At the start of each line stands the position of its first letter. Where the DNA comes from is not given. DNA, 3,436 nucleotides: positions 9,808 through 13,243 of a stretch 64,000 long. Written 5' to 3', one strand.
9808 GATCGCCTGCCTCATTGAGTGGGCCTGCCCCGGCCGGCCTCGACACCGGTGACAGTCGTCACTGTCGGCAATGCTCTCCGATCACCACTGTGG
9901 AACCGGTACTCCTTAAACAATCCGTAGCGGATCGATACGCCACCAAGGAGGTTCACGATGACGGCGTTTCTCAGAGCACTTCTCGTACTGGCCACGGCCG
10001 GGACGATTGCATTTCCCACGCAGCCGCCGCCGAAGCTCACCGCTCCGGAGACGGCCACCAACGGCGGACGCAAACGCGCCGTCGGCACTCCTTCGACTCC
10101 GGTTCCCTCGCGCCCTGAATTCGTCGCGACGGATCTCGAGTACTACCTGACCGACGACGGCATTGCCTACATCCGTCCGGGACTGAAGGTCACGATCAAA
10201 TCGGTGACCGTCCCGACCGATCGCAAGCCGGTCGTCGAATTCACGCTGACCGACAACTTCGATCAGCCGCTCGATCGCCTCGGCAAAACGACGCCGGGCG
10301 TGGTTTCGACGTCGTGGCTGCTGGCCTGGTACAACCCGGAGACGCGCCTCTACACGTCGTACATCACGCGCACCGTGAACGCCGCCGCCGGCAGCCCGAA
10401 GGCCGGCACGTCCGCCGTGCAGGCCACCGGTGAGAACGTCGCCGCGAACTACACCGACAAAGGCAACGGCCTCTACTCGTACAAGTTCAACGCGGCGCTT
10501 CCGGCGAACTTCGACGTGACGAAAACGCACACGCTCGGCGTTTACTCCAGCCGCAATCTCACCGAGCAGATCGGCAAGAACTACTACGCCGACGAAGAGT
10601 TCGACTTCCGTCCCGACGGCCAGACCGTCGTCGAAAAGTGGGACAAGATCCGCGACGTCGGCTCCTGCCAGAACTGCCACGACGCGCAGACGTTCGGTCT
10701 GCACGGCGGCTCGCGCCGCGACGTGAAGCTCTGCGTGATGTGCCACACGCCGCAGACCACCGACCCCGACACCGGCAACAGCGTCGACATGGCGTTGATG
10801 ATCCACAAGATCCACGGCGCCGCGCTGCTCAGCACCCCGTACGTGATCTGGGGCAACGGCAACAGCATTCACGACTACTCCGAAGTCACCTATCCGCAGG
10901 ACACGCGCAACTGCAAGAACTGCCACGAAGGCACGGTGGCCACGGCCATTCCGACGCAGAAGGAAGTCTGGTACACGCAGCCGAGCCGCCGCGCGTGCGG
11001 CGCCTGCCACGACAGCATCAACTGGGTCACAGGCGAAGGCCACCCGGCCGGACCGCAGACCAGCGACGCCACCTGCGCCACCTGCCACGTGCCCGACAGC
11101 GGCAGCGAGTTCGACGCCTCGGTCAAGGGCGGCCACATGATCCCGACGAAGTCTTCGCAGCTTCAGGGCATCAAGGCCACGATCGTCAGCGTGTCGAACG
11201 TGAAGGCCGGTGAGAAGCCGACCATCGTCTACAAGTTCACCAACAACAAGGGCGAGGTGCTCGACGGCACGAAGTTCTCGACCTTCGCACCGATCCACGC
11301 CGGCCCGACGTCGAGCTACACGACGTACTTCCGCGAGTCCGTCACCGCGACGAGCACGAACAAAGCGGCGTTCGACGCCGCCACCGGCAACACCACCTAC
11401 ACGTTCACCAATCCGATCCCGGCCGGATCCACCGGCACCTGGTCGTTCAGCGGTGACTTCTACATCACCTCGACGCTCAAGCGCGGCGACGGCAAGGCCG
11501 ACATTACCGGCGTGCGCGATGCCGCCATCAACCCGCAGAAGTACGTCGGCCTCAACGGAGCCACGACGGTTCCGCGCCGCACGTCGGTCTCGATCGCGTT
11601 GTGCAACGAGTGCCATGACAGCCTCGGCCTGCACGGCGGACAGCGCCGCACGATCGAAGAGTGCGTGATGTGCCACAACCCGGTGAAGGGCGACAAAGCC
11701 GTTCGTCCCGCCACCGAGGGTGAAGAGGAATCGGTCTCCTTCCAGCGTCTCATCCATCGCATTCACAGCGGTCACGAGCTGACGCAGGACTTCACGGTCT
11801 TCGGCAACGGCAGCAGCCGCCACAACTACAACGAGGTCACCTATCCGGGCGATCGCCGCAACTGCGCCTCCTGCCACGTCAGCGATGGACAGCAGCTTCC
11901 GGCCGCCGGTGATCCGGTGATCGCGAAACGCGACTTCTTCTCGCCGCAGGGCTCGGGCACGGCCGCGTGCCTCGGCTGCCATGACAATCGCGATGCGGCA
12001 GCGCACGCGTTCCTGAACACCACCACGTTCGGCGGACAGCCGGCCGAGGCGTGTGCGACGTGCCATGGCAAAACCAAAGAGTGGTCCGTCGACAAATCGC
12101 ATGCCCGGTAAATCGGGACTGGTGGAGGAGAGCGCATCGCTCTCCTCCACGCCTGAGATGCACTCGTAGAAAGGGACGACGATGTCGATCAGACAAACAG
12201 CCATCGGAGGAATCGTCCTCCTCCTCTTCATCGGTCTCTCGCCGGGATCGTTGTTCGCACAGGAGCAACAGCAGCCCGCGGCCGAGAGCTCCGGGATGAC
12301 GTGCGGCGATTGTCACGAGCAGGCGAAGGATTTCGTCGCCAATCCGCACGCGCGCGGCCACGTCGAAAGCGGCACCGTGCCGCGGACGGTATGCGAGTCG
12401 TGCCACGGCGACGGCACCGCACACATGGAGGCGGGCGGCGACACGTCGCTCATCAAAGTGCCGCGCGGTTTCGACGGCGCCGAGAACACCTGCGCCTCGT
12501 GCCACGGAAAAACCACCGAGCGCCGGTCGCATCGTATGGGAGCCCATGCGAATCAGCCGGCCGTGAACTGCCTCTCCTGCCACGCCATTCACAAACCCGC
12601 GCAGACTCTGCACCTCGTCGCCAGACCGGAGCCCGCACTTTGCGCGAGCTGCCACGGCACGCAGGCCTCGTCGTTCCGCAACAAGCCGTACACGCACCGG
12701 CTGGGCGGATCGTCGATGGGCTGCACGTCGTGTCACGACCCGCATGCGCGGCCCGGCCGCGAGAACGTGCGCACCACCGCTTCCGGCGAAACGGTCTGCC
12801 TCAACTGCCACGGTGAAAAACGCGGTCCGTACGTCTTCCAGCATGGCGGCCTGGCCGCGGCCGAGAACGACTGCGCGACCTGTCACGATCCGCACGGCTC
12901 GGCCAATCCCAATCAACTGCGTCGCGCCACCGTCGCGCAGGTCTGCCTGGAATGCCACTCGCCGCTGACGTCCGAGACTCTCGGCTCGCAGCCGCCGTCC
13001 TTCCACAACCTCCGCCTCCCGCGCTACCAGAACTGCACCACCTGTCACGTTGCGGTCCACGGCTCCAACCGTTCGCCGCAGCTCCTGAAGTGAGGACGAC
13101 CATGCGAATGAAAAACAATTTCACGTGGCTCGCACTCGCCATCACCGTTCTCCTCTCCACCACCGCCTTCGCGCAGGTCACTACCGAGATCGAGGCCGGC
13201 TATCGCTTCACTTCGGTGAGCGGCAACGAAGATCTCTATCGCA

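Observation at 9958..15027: MtrC-MtrA-MtrB-like porin-cytochrome conduit (two decahaem cytochromes + large beta-barrel) in Shewanella-like gene order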

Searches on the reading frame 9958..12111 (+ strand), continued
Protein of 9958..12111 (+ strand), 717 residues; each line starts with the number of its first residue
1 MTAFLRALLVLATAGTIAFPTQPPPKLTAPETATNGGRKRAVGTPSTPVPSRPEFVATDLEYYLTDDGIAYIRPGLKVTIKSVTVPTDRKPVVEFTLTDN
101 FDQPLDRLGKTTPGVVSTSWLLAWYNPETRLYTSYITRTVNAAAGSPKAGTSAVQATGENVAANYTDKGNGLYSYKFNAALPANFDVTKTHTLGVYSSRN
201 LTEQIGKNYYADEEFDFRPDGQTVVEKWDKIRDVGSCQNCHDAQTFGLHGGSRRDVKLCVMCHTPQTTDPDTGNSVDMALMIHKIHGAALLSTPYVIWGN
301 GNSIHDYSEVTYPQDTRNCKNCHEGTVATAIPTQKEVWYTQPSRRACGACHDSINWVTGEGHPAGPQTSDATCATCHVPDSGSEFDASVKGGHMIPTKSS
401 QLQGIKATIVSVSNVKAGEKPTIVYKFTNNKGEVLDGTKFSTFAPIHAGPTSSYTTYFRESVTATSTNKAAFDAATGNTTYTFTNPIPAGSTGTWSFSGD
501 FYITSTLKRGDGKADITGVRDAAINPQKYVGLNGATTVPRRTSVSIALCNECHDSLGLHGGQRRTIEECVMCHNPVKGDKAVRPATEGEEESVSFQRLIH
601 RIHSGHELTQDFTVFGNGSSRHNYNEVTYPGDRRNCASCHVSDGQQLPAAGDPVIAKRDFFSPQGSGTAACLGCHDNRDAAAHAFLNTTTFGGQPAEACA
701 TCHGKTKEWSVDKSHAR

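Call 94: fold_search(model_id=the predicted structure, library=pdb)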
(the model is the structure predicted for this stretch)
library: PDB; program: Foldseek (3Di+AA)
matches with E <= 10: 1192; with E <= 0.001: 32
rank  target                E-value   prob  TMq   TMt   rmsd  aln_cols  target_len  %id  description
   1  4lmh_B                3.5e-31  1.00  0.60  0.62   7.9       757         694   21  Crystal structure of the outer membrane decaheme cytochrome OmcA (released 2014-04-16)
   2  4lmh_A                6.8e-31  1.00  0.63  0.65   6.9       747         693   22  Crystal structure of the outer membrane decaheme cytochrome OmcA (released 2014-04-16)
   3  4lmh_C                1.2e-30  1.00  0.61  0.63   7.4       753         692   21  Crystal structure of the outer membrane decaheme cytochrome OmcA (released 2014-04-16)
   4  4lmh_D                2.1e-30  1.00  0.63  0.64   6.5       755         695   20  Crystal structure of the outer membrane decaheme cytochrome OmcA (released 2014-04-16)
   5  3ucp                  4.5e-28  1.00  0.64  0.58   7.2       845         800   18  Outer membrane Endecaheme cytochrome UndA from Shewanella sp. HRCR-6 (released 2012-08-08)
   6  6qyc_A                1.1e-26  1.00  0.55  0.64   8.3       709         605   19  Crystal structure of MtrC from Shewanella baltica OS185 (released 2020-04-22)
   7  6qyc_C                8.3e-26  1.00  0.57  0.67   7.5       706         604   19  Crystal structure of MtrC from Shewanella baltica OS185 (released 2020-04-22)
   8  6qyc_B                2.6e-24  1.00  0.57  0.66   7.6       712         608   19  Crystal structure of MtrC from Shewanella baltica OS185 (released 2020-04-22)
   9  3pmq                  3.3e-22  1.00  0.56  0.66   8.5       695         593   19  Crystal structure of the outer membrane decaheme cytochrome MtrF (released 2011-05-25)
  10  7qth                  3.5e-22  1.00  0.57  0.64   7.0       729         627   18  Crystal structure of the Shewanella oneidensis MR1 MtrC mutant C453A (released 2023-01-18)
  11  8qc9                  1.2e-21  1.00  0.58  0.66   6.8       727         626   18  Crystal structure of the outer membrane decaheme cytochrome MtrC (A293Boc-Lys) (released 2024-09-04)
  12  8qbz                  1.5e-21  1.00  0.58  0.66   7.2       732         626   18  Crystal structure of the outer membrane decaheme cytochrome MtrC (E344Boc-Lys) (released 2024-09-04)
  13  7o7g                  2.6e-21  1.00  0.57  0.64   6.4       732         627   18  Crystal structure of the Shewanella oneidensis MR1 MtrC mutant H561M (released 2021-10-06)
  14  8qbq                  9.1e-21  1.00  0.56  0.64   7.7       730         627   19  Crystal structure of the outer membrane decaheme cytochrome MtrC (A430Boc-Lys) (released 2024-09-04)
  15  9eov                  2.3e-11  1.00  0.31  0.74   7.2       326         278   22  Crystal structure of domains I and II from the outer membrane cytochrome MtrC (released 2025-08-13)
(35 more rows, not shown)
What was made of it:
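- On OmcA/MtrC family decahaem cytochromes (TIGR03507; PF22113): The top 15 Foldseek hits are OmcA, UndA, MtrC and MtrF, with TM about 0.6 (call 94).
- C has the full four-domain OmcA/MtrC fold used for mineral and flavin contact (call 94).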

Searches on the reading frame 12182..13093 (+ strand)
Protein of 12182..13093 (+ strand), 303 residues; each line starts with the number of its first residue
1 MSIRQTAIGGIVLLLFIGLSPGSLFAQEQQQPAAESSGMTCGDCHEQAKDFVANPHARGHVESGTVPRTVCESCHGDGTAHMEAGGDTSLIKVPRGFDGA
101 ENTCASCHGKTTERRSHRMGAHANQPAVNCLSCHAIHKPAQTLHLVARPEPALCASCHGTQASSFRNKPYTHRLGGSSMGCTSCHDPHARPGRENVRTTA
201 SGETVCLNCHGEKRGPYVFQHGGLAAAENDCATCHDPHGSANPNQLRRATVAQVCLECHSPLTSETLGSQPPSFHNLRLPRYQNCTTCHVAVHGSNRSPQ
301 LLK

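Call 4: search_protein_families(library=pfam, proteins=[window:12182-13093:+], max_evalue=1)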
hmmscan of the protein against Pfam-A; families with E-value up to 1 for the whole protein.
window:12182-13093:+ (303 aa): 8 families
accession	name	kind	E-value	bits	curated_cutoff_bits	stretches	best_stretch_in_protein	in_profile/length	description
PF09699.15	Paired_CXXCH_1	-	1.3e-26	92.4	20.6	3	226-261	4-38/41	Doubled CXXCH motif (Paired_CXXCH_1)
PF14522.11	Cytochrome_C7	-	6.5e-17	61.6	24.8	4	33-108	8-66/67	Cytochrome c7 and related cytochrome c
PF14537.11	Cytochrom_c3_2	-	6.3e-14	52.6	25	4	227-291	5-66/79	Cytochrome c3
PF22678.1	Cytochrom_c_NrfB-like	-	1.3e-09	38.8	27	3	152-190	34-70/89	Cytochrome c-type protein NrfB-like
PF03264.19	Cytochrom_NNT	-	0.0022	18.2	24.1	2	25-75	22-72/174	NapC/NirT cytochrome c family, N-terminal region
PF00684.25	DnaJ_CXXCXGXG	-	0.008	16.9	32.7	1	101-135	15-49/65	DnaJ central domain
PF11094.13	UL11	-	0.028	14.7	21.4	1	188-210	7-31/39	Membrane-associated tegument protein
PF05495.17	zf-CHY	-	0.045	14.6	31.3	1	230-260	20-50/68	CHY zinc finger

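Call 5: search_protein_families(library=ncbifam, proteins=[window:12182-13093:+], max_evalue=1)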
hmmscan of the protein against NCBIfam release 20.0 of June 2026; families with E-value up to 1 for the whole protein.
window:12182-13093:+ (303 aa): 11 families
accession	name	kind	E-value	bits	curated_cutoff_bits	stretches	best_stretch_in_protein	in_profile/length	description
TIGR03508.1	decahem_SO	subfamily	1.2e-55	188.8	192.2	1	40-298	4-257/258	DmsE family decaheme c-type cytochrome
NF041028.1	decahem_GSU2203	exception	1.2e-42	146.3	325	1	36-297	33-303/317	GSU2203 family decaheme c-type cytochrome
TIGR01905.1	paired_CXXCH_1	subfamily_domain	6.1e-24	83.7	25.2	3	227-260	5-37/41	doubled CXXCH domain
NF008659.0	PRK11659.1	equivalog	1.2e-11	44.6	184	3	36-162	44-171/188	cytochrome c nitrite reductase pentaheme subunit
TIGR03153.1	cytochr_NrfH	equivalog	1.3e-09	38.2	134.2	4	248-292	98-136/138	cytochrome c nitrite reductase small subunit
TIGR03146.1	cyt_nit_nrfB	equivalog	1.1e-08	35.4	166.6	3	102-213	41-144/145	cytochrome c nitrite reductase pentaheme subunit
NF045722.1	c3_cytochr_TmcA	equivalog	7.7e-05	22.5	114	2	213-291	40-112/125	acidic tetraheme cytochrome c3 TmcA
TIGR04315.1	octaheme_Shew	subfamily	0.017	14.1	375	2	69-135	188-251/440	tetrathionate reductase family octaheme c-type cytochrome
TIGR04257.1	nanowire_3heme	domain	0.027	14.6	40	0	168-235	13-74/75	c(7)-type cytochrome triheme domain-containing protein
NF041198.1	UshA_like_PCGU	equivalog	0.16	10.5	275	1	65-111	469-511/519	UshA-like (seleno)protein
NF038038.1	cytoc_DsrJ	equivalog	0.63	10.4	100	1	31-75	83-121/121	sulfate reduction electron transfer complex DsrMKJOP subunit DsrJ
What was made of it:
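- On Geobacter-type porin-cytochrome complex (OmaB/OmbB/OmcB) and GSU2203/GSU2204 family: A scores 146 against 325 on NF041028 (call 5).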

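Call 7: search_solved_structures(query=window:12182-13093:+, max_evalue=0.01, show_alignments=1)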
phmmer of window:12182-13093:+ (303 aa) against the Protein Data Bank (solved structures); distinct sequences matched with E-value up to 0.01: 5.
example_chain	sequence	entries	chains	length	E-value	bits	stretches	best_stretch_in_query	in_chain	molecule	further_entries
6r2q_A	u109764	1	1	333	3.3e-29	105.4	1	25-298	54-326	Cystathionine beta-synthase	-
2ozy_A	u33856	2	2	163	1.9e-07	34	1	37-164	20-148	Cytochrome c-type protein nrfB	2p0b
6qvm_A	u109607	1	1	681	1.3e-05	27.9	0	60-211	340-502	Multiheme cytochrome cf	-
7tfs_A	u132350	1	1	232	3.8e-05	26.4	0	174-211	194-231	Cytochrome c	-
28pb_A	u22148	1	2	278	0.0087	18.6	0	172-290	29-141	Cytochrome c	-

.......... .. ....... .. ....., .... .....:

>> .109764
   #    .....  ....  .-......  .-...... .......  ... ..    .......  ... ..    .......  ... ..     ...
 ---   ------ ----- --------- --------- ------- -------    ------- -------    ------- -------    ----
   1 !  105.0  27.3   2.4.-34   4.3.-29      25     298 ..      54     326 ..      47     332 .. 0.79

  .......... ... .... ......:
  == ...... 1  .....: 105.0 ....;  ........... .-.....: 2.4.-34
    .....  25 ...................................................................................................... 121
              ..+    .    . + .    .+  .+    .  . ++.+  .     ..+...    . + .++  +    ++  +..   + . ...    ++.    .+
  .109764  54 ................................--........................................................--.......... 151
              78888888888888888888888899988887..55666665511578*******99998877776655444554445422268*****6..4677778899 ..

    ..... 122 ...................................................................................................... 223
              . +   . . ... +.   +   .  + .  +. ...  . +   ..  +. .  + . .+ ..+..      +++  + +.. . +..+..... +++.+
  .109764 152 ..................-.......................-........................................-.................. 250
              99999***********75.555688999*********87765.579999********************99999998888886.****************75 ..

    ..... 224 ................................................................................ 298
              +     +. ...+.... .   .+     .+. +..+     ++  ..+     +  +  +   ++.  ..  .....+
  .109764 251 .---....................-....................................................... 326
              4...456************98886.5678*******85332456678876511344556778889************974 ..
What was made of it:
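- On MtrA/DmsE family periplasmic decahaem cytochromes (TIGR03508): 6r2q_A gives E 3.3e-29 over residues 25-298 against 54-326 (call 7).
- Full-length match to MtrA in the solved MtrCAB complex 6r2q_A, E 3.3e-29 (call 7).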

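Call 81: list_cluster_members(proteins=[P0394, window:12182-13090:+, window:13102-15024:+])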
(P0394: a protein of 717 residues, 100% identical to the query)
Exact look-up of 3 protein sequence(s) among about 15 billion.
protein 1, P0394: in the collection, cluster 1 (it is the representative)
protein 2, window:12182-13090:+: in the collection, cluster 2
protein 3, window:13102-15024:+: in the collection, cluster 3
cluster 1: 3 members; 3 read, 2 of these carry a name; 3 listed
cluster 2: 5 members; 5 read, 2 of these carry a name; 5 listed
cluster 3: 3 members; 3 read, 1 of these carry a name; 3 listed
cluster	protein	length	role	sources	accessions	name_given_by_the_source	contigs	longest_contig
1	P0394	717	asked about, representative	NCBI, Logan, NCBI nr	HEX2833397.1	MAG TPA: OmcA/MtrC family decaheme c-type cytochrome [Thermoanaerobaculia bacterium] | OmcA/MtrC family decaheme c-type cytochrome [Thermoanaerobaculia bacterium]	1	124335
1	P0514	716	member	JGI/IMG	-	OmcA/MtrC family decaheme c-type cytochrome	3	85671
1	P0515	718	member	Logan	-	-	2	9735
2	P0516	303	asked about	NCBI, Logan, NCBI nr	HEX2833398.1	MAG TPA: cytochrome c3 family protein [Thermoanaerobaculia bacterium] | cytochrome c3 family protein [Thermoanaerobaculia bacterium]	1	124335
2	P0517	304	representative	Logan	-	-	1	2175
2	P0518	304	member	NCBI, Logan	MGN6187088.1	MAG: DmsE family decaheme c-type cytochrome [Thermoanaerobaculia bacterium]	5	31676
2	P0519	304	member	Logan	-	-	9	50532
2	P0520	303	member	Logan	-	-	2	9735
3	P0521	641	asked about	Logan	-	-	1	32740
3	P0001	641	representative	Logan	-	-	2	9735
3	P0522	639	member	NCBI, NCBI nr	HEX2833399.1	MAG TPA: hypothetical protein VHW00_10310 [Thermoanaerobaculia bacterium] | hypothetical protein [Thermoanaerobaculia bacterium]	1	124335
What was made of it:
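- Checked: It would be 14 nt if the GenBank start at 13108 is used (call 81).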
